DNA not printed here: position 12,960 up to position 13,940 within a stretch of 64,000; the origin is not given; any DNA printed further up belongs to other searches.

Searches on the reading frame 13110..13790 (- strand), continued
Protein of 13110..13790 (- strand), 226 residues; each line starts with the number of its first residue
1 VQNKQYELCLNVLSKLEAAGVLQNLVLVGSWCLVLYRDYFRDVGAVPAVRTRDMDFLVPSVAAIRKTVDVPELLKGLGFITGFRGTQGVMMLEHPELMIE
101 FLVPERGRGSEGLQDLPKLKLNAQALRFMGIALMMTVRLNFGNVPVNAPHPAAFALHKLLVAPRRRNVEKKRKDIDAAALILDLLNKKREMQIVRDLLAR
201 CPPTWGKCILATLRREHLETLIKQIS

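Call 35: search_dna_similar(query=window:13110-13790:-, collection=phages, mode=protein, max_evalue=0.001, max_rows=20)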
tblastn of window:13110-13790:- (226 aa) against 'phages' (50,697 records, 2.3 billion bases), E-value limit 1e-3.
No match.

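Call 36: get_annotated_region(hit=H1, flank=3000)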
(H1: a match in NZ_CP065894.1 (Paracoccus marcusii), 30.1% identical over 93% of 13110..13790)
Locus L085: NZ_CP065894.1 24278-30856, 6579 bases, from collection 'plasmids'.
description: Paracoccus marcusii strain CP157 plasmid pCP157_02, complete sequence
organism: Paracoccus marcusii (NCBI taxid 59779)
taxonomy: Bacteria; Pseudomonadota; Alphaproteobacteria; Rhodobacterales; Paracoccaceae; Paracoccus; Paracoccus marcusii
host: -; source: Cancer pagurus,whole organism,carapace,carapace; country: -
typing (MOB-suite, as given by PLSDB): non-mobilizable
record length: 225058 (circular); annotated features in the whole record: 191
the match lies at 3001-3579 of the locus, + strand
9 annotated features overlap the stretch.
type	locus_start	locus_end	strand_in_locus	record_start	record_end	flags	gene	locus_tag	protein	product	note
CDS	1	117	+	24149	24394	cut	-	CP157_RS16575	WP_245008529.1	DUF2934 domain-containing protein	-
CDS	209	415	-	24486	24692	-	-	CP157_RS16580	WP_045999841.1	hypothetical protein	-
CDS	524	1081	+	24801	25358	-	-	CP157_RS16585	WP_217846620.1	sigma-70 family RNA polymerase sigma factor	GO:0006352 - DNA-templated transcription initiation [Evidence IEA]; GO:0006355 - regulation of DNA-templated ...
CDS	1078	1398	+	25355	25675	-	-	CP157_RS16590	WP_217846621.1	hypothetical protein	-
CDS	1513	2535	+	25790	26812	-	-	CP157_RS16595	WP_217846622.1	Hint domain-containing protein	-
CDS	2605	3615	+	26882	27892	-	-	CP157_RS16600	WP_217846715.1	GSU2403 family nucleotidyltransferase fold protein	-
CDS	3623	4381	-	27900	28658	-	-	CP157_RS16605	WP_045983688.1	DeoR/GlpR family DNA-binding transcription regulator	-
CDS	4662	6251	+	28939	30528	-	glpD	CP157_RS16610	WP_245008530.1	glycerol-3-phosphate dehydrogenase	GO:0006072 - glycerol-3-phosphate metabolic process [Evidence IEA]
CDS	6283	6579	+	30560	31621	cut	-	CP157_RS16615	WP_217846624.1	ABC transporter ATP-binding protein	-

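Call 37: get_annotated_region(hit=H4, flank=3000)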
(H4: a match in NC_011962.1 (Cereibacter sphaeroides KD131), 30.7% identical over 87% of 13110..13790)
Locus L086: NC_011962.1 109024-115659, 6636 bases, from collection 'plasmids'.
description: Cereibacter sphaeroides KD131 plasmid pRSKD131A, complete sequence
organism: Cereibacter sphaeroides KD131 (NCBI taxid 557760)
taxonomy: Bacteria; Pseudomonadota; Alphaproteobacteria; Rhodobacterales; Paracoccaceae; Cereibacter; Cereibacter sphaeroides; Cereibacter sphaeroides KD131
host: -; source: -; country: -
typing (MOB-suite, as given by PLSDB): non-mobilizable
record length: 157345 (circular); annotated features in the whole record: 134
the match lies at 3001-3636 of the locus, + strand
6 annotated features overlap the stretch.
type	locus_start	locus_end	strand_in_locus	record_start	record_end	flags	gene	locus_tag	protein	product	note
CDS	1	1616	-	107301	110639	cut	-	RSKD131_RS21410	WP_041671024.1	M10 family metallopeptidase C-terminal domain-containing protein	-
CDS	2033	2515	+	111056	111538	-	-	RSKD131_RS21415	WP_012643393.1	YetF domain-containing protein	-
CDS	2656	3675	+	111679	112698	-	-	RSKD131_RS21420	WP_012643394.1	GSU2403 family nucleotidyltransferase fold protein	-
CDS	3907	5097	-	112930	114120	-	-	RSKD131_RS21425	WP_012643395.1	PHB depolymerase family esterase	-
CDS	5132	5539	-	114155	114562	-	-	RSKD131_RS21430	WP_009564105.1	CopG family transcriptional regulator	-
CDS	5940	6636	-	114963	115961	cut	-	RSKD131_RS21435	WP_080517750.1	NAD-dependent epimerase/dehydratase family protein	-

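Call 38: get_annotated_region(hit=H12, flank=3000)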
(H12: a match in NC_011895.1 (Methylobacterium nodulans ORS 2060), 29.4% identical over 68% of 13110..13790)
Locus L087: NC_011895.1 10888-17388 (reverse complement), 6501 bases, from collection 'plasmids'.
description: Methylobacterium nodulans ORS 2060 plasmid pMNOD04, complete sequence
organism: Methylobacterium nodulans ORS 2060 (NCBI taxid 460265)
taxonomy: Bacteria; Pseudomonadota; Alphaproteobacteria; Hyphomicrobiales; Methylobacteriaceae; Methylobacterium; Methylobacterium nodulans; Methylobacterium nodulans ORS 2060
host: -; source: -; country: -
typing (MOB-suite, as given by PLSDB): non-mobilizable
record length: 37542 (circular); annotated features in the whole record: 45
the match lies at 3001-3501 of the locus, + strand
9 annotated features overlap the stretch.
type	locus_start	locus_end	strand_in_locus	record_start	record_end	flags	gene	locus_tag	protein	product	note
CDS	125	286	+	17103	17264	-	-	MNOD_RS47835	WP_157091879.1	hypothetical protein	-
CDS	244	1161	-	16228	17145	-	-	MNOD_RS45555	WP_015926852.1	Crp/Fnr family transcriptional regulator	GO:0006355 - regulation of DNA-templated transcription [Evidence IEA]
CDS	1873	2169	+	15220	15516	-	-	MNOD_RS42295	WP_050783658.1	hypothetical protein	-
CDS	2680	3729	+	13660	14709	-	-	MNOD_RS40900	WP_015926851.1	GSU2403 family nucleotidyltransferase fold protein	-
CDS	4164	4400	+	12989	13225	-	-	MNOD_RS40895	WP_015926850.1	hypothetical protein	-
CDS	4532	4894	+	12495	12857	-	-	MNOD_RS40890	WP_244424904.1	hypothetical protein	-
CDS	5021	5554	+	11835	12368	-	-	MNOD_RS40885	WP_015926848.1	hypothetical protein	-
CDS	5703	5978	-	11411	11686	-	-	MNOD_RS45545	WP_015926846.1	hypothetical protein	-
CDS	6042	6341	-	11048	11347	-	-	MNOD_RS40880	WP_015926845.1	hypothetical protein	-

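Call 39: get_annotated_region(hit=H18, flank=3000)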
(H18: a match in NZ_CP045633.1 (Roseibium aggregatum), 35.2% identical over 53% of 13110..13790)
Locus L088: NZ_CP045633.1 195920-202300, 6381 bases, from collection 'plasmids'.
description: Roseibium aggregatum strain ZYF612 plasmid unnamed2, complete sequence
organism: Roseibium aggregatum (NCBI taxid 187304)
taxonomy: Bacteria; Pseudomonadota; Alphaproteobacteria; Hyphomicrobiales; Stappiaceae; Roseibium; Roseibium aggregatum
host: -; source: -; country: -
typing (MOB-suite, as given by PLSDB): non-mobilizable
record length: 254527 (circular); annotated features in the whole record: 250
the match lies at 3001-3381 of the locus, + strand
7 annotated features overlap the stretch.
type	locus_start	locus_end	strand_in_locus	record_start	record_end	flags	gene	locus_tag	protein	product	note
CDS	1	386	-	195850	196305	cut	-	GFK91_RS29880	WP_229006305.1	nucleotidyltransferase domain-containing protein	-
CDS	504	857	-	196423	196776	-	-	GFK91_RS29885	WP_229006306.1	type II toxin-antitoxin system RelE/ParE family toxin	GO:0030541 - plasmid partitioning [Evidence IEA]; GO:0051290 - protein heterotetramerization [Evidence IEA]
CDS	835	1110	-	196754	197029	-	-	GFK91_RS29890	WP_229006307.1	type II toxin-antitoxin system ParD family antitoxin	GO:0051983 - regulation of chromosome segregation [Evidence IEA]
CDS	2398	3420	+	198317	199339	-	-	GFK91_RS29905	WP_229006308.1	GSU2403 family nucleotidyltransferase fold protein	-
CDS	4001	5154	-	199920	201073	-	-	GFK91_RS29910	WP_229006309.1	IS3 family transposase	-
CDS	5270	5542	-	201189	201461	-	-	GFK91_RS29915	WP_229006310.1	hypothetical protein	-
CDS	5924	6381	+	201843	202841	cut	-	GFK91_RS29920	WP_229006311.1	TerC/Alx family metal homeostasis membrane protein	GO:0008150 - biological_process [Evidence IEA]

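Call 43: search_protein_families(library=pfam, proteins=[L085:2605-3615:+, L087:2680-3729:+, L088:2398-3420:+, L086:2656-3675:+], max_evalue=1)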
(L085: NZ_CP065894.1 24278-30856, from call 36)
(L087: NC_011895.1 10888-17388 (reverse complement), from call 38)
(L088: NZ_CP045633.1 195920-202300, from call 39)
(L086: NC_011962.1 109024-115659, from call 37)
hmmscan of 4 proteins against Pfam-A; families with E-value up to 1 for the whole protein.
L085:2605-3615:+ (336 aa): 1 family
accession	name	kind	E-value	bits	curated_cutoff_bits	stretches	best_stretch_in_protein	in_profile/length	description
PF12281.14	NTP_transf_8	-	3.3e-64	217.3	26.3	1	105-309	3-217/218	Nucleotidyltransferase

L087:2680-3729:+ (349 aa): 1 family
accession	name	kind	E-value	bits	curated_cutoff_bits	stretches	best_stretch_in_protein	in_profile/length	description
PF12281.14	NTP_transf_8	-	7.7e-73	245.5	26.3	1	104-314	2-217/218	Nucleotidyltransferase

L088:2398-3420:+ (340 aa): 4 families
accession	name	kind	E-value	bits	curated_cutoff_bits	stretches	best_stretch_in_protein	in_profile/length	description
PF12281.14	NTP_transf_8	-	2.3e-68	230.9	26.3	1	106-311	3-216/218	Nucleotidyltransferase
PF03374.19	ANT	-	0.034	14.9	25.3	1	73-114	23-64/108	Phage antirepressor protein KilAC domain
PF08947.15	BPS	-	0.044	14.2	27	0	305-321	25-41/48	BPS (Between PH and SH2)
PF02427.23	PSI_PsaE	-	0.13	12.4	27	1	86-110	2-24/60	Photosystem I reaction centre subunit IV / PsaE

L086:2656-3675:+ (339 aa): 2 families
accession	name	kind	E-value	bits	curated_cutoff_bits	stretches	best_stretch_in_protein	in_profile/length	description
PF12281.14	NTP_transf_8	-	4.3e-72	243.1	26.3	1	104-311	1-217/218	Nucleotidyltransferase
PF20228.3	DUF6587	-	0.37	12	27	1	63-100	28-65/82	Family of unknown function (DUF6587)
